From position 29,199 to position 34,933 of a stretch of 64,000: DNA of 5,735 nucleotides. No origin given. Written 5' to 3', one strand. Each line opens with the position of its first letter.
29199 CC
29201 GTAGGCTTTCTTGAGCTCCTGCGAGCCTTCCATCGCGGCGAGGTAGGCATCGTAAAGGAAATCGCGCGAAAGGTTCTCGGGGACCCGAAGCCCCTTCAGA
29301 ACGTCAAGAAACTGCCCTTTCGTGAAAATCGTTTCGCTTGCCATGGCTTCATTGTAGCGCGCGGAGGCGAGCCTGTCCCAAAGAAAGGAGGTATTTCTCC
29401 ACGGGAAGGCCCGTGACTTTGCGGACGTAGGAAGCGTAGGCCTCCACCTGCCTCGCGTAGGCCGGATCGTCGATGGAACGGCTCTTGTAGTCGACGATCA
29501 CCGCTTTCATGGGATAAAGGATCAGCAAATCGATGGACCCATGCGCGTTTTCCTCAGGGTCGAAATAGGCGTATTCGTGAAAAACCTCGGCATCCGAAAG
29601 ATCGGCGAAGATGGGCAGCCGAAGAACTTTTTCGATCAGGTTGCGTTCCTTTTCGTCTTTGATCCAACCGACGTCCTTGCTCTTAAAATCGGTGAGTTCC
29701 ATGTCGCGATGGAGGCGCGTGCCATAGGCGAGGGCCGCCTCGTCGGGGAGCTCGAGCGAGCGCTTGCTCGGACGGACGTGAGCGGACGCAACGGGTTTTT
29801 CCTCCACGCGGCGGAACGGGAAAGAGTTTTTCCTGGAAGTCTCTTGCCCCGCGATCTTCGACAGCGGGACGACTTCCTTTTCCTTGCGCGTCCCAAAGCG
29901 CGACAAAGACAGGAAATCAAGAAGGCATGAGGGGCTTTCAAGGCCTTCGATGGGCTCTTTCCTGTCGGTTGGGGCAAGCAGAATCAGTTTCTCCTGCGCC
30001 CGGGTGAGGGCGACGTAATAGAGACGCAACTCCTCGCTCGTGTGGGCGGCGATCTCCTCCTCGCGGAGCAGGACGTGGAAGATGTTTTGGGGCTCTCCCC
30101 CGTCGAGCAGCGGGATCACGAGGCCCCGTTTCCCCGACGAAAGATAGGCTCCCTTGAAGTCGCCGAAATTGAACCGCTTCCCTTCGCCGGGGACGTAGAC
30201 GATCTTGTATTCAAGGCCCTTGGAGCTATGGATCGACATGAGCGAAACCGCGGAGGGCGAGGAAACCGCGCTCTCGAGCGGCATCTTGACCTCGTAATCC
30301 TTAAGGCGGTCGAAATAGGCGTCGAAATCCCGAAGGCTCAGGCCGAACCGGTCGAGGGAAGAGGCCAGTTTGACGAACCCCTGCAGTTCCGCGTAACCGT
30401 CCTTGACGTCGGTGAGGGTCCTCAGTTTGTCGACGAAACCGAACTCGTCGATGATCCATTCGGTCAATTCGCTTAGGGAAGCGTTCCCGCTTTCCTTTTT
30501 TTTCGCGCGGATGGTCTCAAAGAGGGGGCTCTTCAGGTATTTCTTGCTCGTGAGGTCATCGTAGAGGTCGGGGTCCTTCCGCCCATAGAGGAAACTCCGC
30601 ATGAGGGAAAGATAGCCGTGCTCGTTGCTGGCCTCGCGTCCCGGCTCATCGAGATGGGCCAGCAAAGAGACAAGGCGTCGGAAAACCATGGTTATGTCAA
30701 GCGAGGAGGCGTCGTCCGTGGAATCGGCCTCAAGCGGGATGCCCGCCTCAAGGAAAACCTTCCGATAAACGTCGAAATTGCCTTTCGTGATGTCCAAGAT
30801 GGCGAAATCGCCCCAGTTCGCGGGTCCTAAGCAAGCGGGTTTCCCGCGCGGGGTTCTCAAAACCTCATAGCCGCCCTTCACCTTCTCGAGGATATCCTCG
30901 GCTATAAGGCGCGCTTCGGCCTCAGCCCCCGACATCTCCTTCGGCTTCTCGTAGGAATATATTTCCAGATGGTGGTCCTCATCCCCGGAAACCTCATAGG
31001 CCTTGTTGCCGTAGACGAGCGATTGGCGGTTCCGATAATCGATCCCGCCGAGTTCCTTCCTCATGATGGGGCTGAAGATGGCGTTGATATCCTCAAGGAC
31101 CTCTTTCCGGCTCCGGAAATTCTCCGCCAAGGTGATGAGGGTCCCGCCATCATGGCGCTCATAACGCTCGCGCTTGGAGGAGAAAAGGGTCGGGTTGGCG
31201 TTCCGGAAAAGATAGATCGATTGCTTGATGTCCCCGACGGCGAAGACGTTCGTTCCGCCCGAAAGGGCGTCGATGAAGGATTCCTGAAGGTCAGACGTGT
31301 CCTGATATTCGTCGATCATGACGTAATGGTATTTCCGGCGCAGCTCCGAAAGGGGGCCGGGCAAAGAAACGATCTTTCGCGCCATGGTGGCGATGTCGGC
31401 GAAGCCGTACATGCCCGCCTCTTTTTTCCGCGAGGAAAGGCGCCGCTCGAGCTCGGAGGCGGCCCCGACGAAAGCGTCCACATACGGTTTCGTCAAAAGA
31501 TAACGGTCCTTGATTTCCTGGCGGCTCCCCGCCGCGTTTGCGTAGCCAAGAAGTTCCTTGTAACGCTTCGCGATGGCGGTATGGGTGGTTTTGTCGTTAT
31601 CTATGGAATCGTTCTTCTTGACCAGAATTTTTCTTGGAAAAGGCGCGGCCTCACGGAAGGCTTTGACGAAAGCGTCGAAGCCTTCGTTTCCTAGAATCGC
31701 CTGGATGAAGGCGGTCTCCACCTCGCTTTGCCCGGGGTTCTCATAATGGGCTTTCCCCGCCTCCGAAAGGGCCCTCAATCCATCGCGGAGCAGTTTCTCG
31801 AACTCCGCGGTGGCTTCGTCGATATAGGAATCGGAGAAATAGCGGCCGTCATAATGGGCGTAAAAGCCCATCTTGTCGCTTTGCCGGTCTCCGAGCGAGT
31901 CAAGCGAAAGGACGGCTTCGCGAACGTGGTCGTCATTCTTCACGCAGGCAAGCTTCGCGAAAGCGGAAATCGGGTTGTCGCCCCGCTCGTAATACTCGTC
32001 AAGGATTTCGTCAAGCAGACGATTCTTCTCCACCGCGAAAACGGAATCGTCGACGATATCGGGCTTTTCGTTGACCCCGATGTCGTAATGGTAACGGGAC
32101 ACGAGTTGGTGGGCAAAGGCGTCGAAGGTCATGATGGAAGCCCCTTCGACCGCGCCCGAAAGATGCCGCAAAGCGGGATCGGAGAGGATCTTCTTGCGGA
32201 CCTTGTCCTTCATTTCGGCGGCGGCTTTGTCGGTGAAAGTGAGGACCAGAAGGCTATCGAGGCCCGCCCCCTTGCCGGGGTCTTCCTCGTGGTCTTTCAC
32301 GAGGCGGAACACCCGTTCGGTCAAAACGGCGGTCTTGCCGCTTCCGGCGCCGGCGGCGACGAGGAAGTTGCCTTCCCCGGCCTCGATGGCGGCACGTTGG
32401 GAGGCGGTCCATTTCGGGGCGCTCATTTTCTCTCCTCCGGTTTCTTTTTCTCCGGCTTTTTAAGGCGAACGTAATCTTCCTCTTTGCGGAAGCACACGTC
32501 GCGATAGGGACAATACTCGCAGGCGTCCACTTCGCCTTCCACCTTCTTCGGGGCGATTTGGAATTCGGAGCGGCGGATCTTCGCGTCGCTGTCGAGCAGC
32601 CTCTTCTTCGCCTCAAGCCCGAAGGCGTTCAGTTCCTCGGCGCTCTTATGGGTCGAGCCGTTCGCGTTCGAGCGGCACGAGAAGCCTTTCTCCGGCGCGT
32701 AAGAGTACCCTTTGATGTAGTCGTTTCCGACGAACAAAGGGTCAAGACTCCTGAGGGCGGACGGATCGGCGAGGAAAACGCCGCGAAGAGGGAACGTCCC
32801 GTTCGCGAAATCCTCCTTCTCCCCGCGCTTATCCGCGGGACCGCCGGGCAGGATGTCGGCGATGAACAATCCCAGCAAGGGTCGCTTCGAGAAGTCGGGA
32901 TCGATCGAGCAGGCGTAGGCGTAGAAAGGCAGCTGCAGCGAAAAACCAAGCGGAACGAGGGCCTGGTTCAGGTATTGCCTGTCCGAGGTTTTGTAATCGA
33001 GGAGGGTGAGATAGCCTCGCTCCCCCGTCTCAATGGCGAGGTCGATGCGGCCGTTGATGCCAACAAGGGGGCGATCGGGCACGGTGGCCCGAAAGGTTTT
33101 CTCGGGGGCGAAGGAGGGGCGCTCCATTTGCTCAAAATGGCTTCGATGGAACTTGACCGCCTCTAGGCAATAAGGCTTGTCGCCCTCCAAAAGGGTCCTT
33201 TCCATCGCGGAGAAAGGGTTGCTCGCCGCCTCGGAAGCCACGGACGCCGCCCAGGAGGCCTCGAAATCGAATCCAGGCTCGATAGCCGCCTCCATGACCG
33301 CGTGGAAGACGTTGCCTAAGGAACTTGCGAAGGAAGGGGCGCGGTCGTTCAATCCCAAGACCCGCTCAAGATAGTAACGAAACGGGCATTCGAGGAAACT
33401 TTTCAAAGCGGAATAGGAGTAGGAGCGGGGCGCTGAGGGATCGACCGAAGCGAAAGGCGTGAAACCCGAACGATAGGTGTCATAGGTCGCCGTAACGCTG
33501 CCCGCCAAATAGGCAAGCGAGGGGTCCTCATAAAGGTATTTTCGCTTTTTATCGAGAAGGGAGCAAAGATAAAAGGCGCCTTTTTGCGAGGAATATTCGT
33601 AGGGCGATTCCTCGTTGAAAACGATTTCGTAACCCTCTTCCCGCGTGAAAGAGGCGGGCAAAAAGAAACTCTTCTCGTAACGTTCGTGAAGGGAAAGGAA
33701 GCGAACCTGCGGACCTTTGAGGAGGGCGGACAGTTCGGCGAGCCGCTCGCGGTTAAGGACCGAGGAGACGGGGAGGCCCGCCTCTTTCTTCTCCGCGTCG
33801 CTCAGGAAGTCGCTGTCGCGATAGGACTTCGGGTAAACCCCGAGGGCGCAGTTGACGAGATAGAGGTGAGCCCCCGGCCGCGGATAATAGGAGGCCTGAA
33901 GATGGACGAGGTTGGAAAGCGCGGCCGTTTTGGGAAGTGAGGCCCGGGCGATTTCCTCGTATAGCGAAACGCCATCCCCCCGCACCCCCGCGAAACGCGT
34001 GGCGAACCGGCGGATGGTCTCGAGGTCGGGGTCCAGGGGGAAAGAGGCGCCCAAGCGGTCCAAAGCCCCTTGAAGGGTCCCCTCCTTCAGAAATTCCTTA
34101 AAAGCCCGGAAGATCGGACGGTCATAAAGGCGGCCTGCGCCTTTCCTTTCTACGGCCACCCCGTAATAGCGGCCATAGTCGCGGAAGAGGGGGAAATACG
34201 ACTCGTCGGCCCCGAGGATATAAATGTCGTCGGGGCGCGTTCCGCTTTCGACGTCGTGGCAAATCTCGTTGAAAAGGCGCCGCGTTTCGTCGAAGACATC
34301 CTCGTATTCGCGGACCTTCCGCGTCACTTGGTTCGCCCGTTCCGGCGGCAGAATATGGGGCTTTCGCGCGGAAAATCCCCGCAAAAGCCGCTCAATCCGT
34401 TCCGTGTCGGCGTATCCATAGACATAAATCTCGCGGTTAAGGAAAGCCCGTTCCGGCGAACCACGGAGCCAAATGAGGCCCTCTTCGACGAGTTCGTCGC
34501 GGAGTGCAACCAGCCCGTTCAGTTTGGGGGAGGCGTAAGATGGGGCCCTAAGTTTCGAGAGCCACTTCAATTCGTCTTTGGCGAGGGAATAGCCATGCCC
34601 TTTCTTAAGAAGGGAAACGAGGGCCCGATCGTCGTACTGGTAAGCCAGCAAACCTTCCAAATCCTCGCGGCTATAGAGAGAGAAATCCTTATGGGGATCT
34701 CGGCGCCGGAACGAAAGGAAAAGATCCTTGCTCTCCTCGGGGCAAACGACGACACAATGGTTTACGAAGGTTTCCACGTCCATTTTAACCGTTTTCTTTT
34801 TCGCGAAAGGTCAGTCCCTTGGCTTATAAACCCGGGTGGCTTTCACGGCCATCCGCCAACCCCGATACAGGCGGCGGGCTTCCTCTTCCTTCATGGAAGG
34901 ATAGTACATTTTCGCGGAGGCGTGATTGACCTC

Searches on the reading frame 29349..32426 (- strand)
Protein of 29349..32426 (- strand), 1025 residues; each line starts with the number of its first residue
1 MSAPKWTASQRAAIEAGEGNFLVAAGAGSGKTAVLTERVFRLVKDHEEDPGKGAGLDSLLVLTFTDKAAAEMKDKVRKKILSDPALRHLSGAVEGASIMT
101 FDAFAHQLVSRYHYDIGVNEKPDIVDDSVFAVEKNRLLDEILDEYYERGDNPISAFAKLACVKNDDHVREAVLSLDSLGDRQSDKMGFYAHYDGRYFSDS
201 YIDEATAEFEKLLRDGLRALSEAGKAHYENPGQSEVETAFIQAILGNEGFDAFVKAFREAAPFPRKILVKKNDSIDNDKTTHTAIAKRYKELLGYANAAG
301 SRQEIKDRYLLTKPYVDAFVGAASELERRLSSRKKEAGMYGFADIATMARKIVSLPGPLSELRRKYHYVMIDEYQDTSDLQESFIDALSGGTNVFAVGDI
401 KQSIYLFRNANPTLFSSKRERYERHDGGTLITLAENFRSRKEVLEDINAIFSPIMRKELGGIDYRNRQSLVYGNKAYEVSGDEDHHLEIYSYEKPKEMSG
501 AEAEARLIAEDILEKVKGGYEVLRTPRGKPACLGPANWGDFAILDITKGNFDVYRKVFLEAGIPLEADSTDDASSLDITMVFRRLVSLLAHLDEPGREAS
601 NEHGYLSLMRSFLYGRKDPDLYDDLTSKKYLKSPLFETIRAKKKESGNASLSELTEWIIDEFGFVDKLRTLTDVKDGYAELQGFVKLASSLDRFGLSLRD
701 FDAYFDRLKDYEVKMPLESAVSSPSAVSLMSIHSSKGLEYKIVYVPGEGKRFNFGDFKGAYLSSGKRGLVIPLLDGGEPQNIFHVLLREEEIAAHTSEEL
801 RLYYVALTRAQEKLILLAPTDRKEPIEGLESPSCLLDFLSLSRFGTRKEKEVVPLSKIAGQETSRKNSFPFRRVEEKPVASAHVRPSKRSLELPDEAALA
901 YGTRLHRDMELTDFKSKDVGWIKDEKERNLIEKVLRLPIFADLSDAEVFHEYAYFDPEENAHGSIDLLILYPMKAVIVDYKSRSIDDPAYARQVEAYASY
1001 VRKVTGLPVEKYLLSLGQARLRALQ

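Call 9: search_protein_families(library=pfam, proteins=[window:29349-32426:-], max_evalue=0.001)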
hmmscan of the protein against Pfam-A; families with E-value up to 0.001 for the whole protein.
window:29349-32426:- (1025 aa): 6 families
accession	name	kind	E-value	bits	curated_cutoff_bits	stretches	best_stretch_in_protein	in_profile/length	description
PF00580.27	UvrD-helicase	-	1.5e-51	176.1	23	1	6-422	1-270/271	UvrD/REP helicase N-terminal domain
PF13245.12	AAA_19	-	1.4e-18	67.8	25.1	2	10-98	1-65/134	AAA domain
PF13361.12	UvrD_C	-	2.5e-13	50.6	25.6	1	717-816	277-345/350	UvrD-like helicase C-terminal domain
PF13538.12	UvrD_C_2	-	4.3e-08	33.3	27.4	0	790-817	23-52/52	UvrD-like helicase C-terminal domain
PF01443.25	Viral_helicase1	-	3.8e-05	24.1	21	0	364-441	58-138/228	Viral superfamily 1 RNA helicase core domain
PF13604.12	AAA_30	-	0.00035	20.8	27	0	8-75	4-65/191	AAA domain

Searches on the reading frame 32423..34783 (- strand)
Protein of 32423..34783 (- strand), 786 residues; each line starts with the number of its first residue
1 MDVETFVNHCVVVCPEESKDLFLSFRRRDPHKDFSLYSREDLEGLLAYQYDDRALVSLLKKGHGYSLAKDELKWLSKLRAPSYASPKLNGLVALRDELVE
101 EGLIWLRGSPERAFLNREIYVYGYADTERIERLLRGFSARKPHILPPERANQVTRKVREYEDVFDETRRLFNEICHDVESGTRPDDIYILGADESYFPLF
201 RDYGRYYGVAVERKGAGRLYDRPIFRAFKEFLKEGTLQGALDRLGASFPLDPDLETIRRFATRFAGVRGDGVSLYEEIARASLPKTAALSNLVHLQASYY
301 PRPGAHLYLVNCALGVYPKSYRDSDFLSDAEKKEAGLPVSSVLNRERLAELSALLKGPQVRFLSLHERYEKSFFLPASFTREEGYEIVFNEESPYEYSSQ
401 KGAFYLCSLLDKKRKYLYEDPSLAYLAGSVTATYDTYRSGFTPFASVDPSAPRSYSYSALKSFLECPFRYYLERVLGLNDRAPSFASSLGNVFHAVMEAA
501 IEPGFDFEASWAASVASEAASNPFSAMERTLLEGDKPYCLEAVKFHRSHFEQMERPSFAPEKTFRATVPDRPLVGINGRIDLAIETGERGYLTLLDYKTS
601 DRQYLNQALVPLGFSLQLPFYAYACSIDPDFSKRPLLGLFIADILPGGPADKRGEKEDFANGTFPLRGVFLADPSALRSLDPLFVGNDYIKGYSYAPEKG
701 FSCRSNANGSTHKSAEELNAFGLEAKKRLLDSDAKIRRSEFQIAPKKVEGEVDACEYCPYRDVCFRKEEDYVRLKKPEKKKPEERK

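Call 9: search_protein_families(library=pfam, proteins=[window:32423-34783:-], max_evalue=0.001)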
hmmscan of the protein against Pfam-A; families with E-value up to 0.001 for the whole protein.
window:32423-34783:- (786 aa): 1 family
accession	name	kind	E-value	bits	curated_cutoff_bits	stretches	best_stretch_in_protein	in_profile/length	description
PF12705.13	PDDEXK_1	-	2.1e-28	100.3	22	1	455-764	2-246/247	PD-(D/E)XK nuclease superfamily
